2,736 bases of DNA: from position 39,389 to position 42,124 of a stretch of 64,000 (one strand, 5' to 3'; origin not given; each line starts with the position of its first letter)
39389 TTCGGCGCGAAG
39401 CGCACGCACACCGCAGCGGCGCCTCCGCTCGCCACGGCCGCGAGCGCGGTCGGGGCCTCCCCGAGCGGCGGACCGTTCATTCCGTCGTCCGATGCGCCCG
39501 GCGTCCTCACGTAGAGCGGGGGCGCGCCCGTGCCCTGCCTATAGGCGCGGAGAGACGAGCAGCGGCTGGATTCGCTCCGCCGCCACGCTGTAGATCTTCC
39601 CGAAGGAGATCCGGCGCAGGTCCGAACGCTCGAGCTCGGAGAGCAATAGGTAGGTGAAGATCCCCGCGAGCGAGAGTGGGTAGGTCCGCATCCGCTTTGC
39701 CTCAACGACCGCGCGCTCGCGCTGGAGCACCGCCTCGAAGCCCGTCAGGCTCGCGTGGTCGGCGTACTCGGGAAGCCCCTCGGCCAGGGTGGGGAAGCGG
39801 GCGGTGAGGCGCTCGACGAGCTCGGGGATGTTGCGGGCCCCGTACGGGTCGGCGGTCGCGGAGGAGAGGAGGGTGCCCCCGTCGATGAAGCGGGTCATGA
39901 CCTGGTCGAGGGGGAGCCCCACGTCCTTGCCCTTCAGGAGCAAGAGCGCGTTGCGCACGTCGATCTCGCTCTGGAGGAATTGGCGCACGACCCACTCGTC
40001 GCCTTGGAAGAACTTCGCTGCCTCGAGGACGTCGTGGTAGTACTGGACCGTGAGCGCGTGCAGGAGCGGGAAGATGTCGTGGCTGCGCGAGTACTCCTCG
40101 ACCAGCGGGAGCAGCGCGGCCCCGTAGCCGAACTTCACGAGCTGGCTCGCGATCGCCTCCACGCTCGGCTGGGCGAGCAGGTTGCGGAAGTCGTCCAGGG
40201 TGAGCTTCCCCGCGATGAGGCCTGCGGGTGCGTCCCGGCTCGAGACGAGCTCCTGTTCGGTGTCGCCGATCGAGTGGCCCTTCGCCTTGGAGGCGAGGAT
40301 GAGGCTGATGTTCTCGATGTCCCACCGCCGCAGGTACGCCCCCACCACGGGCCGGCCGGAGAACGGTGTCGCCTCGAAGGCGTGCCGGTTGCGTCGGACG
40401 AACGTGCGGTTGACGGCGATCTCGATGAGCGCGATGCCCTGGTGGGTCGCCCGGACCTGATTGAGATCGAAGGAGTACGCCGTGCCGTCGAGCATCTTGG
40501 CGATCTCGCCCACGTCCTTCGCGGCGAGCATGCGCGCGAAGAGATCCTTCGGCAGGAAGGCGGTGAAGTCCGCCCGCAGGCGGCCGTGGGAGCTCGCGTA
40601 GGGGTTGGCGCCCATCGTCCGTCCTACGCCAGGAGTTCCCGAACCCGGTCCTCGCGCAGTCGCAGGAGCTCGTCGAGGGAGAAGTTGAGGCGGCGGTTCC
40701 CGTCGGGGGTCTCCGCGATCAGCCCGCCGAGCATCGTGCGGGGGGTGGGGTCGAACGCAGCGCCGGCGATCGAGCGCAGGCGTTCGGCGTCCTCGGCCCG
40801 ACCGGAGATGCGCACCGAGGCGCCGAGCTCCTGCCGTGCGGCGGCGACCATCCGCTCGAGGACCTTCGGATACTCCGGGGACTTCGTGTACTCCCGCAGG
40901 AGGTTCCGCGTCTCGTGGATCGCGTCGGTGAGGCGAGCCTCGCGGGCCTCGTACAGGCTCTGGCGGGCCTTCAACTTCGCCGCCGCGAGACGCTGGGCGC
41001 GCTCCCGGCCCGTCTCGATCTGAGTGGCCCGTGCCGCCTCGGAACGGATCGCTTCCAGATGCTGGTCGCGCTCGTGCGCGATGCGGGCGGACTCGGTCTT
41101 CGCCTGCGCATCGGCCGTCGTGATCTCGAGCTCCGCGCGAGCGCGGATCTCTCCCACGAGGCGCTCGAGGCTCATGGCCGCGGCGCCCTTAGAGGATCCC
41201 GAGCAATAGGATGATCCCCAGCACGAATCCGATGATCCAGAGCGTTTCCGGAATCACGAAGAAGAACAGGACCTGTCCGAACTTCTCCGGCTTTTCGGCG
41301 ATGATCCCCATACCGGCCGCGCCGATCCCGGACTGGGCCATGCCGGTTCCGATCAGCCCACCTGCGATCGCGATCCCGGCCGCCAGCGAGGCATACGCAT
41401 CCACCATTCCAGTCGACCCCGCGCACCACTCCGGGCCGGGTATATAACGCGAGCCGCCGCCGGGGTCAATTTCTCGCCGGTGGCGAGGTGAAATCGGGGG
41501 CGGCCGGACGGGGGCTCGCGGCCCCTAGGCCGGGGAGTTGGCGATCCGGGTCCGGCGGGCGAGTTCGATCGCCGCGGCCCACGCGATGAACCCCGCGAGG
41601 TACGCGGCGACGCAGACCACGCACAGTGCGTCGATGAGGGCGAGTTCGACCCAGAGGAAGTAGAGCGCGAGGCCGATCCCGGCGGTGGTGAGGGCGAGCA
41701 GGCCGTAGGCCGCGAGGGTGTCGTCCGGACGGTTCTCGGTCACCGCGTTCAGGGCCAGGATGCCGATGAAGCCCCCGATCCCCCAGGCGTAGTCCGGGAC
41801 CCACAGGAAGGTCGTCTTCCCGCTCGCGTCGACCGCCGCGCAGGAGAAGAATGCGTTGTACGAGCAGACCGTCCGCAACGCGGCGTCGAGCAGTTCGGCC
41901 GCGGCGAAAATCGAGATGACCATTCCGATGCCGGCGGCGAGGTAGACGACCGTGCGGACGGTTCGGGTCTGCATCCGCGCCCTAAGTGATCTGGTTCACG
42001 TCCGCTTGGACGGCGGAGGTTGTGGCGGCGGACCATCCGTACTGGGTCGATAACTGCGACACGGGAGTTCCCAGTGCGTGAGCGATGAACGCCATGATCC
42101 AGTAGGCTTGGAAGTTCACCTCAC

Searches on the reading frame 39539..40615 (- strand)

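Call 7: search_protein_families(library=pfam, proteins=[window:39539-40615:-], max_evalue=0.01)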
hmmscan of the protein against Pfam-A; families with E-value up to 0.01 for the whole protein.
window:39539-40615:- (358 aa): 1 family
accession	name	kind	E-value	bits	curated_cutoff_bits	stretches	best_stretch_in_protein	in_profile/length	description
PF01992.21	vATP-synt_AC39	-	1.5e-47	163.1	29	1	11-350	3-337/339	ATP synthase (C/AC39) subunit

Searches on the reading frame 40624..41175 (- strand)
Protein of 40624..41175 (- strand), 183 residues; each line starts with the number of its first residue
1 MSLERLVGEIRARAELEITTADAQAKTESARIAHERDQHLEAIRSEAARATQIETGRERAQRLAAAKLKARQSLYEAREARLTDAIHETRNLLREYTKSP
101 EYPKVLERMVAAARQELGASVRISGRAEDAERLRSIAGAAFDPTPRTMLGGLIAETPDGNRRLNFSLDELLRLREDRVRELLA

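Call 28: search_protein_families(library=ncbifam, proteins=[window:40624-41175:-], max_evalue=1)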
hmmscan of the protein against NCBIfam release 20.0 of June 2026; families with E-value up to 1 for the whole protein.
window:40624-41175:- (183 aa): 6 families
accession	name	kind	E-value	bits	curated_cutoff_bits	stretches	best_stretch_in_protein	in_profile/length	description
NF002629.0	PRK02292.1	equivalog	1.3e-18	67.5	184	1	1-172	1-175/192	V-type ATP synthase subunit E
NF002264.0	PRK01194.1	equivalog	9.3e-18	64.8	250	1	1-172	1-169/185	V-type ATP synthase subunit E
NF003049.0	PRK03963.1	equivalog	3.1e-06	27.2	225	1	4-179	5-189/198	V-type ATP synthase subunit E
TIGR04283.1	glyco_like_mftF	equivalog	0.0026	17.4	182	1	6-88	17-99/221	TIGR04283 family arsenosugar biosynthesis glycosyltransferase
NF033838.0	PspC_subgroup_1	exception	0.0039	15.9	700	1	12-85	186-256/684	pneumococcal surface protein PspC, choline-binding form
NF050148.1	rSAM_ApyD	equivalog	0.028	12.8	750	1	3-113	470-579/645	RiPP biosynthesis radical SAM protein ApyD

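Call 86: search_protein_families(library=pfam, proteins=[window:40624-41175:-], max_evalue=0.01)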
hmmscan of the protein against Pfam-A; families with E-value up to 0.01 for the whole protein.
window:40624-41175:- (183 aa): 1 family
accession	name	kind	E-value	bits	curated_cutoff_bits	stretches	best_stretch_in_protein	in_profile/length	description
PF01991.23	vATP-synt_E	-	1.1e-10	41.7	24.2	1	11-138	7-132/199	ATP synthase (E/31 kDa) subunit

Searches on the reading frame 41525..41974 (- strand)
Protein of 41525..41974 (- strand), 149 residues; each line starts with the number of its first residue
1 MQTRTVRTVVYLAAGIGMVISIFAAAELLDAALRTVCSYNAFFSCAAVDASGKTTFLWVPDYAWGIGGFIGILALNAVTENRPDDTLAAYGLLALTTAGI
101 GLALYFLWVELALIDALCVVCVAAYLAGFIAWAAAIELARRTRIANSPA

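Call 28: search_protein_families(library=ncbifam, proteins=[window:41525-41974:-], max_evalue=1)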
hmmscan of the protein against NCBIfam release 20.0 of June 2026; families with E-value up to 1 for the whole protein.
window:41525-41974:- (149 aa): 3 families
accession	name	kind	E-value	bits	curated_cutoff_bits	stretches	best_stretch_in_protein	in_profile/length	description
NF011479.0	PRK14889.1-2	equivalog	2.6e-09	37.5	264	1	17-129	20-133/145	VKOR family protein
NF011480.0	PRK14889.1-4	equivalog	1.7e-07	31.8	120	1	11-138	10-129/132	VKOR family protein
NF011478.0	PRK14889.1-1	equivalog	0.36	10.8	182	1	91-125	96-130/152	VKOR family protein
